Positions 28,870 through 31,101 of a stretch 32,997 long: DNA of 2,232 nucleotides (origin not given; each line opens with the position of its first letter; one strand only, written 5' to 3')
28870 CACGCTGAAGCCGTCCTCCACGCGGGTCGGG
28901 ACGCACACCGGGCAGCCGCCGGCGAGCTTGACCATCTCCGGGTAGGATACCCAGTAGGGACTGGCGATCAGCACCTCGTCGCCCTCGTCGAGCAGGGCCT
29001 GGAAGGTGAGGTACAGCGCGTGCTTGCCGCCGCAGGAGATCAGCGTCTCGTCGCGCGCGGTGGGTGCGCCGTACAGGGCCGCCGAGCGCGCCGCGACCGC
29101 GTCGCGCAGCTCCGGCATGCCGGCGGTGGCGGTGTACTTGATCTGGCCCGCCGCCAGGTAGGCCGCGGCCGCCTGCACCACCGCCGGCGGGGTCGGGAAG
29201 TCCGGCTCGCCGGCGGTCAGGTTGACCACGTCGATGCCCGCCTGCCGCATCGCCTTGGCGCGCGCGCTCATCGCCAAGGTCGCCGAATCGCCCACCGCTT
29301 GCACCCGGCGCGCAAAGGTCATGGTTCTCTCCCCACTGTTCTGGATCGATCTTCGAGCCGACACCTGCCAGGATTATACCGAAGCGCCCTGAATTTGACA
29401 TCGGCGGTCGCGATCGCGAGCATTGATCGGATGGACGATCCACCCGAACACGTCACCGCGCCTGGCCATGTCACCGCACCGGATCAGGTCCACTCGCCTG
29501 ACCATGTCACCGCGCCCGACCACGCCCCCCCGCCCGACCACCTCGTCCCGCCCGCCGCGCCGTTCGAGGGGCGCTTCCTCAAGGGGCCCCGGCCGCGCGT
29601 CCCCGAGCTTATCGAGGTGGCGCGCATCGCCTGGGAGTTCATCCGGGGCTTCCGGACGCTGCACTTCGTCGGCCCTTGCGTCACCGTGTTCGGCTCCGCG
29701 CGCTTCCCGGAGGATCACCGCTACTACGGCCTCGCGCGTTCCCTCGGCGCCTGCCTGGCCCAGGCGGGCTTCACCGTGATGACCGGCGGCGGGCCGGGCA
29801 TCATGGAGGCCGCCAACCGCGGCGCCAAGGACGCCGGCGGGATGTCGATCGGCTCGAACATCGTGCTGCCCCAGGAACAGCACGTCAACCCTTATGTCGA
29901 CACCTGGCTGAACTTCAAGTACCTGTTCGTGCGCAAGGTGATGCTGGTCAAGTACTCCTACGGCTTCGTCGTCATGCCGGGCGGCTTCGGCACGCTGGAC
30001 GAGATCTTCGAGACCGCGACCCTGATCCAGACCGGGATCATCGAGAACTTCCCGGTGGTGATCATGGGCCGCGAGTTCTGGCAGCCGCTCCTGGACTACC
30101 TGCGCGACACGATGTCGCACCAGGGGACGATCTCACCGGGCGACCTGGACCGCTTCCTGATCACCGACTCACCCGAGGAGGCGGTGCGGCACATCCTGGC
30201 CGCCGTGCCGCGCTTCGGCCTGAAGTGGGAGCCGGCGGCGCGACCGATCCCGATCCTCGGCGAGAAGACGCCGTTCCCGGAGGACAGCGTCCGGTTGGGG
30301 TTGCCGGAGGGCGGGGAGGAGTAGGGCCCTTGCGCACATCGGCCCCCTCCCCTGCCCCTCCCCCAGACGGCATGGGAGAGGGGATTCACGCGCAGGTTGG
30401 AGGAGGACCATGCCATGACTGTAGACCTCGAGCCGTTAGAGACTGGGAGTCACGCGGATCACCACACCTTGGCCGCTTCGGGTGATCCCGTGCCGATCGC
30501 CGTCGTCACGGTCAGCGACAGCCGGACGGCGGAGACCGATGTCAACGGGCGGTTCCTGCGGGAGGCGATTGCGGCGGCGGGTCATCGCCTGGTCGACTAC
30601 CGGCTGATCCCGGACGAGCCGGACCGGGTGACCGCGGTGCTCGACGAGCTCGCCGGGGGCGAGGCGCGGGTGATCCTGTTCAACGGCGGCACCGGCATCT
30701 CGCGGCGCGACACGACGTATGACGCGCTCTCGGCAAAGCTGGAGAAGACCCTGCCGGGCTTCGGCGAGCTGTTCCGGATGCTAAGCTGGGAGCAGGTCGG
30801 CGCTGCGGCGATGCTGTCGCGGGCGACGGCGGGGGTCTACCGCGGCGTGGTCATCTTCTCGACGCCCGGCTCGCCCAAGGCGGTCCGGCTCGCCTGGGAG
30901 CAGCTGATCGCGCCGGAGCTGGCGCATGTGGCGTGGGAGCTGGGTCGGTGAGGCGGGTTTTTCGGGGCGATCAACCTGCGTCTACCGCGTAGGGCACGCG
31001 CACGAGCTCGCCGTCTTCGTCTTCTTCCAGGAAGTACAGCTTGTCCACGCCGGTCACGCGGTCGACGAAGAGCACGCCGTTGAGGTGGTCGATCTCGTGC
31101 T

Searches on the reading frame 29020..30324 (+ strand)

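Call 39: search_protein_families(library=pfam, proteins=[window:29020-30324:+], max_evalue=0.001)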
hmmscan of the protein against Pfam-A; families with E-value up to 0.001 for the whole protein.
window:29020-30324:+ (434 aa): 2 families
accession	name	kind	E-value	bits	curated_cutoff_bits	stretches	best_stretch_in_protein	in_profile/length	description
PF03641.19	Lysine_decarbox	-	7.9e-33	113.9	27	1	262-391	1-130/131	Possible lysine decarboxylase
PF18306.6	LDcluster4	-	1.8e-19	70.3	26.3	1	221-331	4-112/151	SLOG cluster4 family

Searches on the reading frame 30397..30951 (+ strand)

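Call 39: search_protein_families(library=pfam, proteins=[window:30397-30951:+], max_evalue=0.001)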
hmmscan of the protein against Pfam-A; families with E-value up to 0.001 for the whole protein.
window:30397-30951:+ (184 aa): 2 families
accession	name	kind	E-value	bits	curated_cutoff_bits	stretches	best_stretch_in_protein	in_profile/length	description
PF00994.29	MoCF_biosynth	-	5.5e-31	107.7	26.6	1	35-177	1-144/144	Probable molybdopterin binding domain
PF13620.12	CarboxypepD_reg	-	0.00057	20.6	32.3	0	27-63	9-49/82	Carboxypeptidase regulatory-like domain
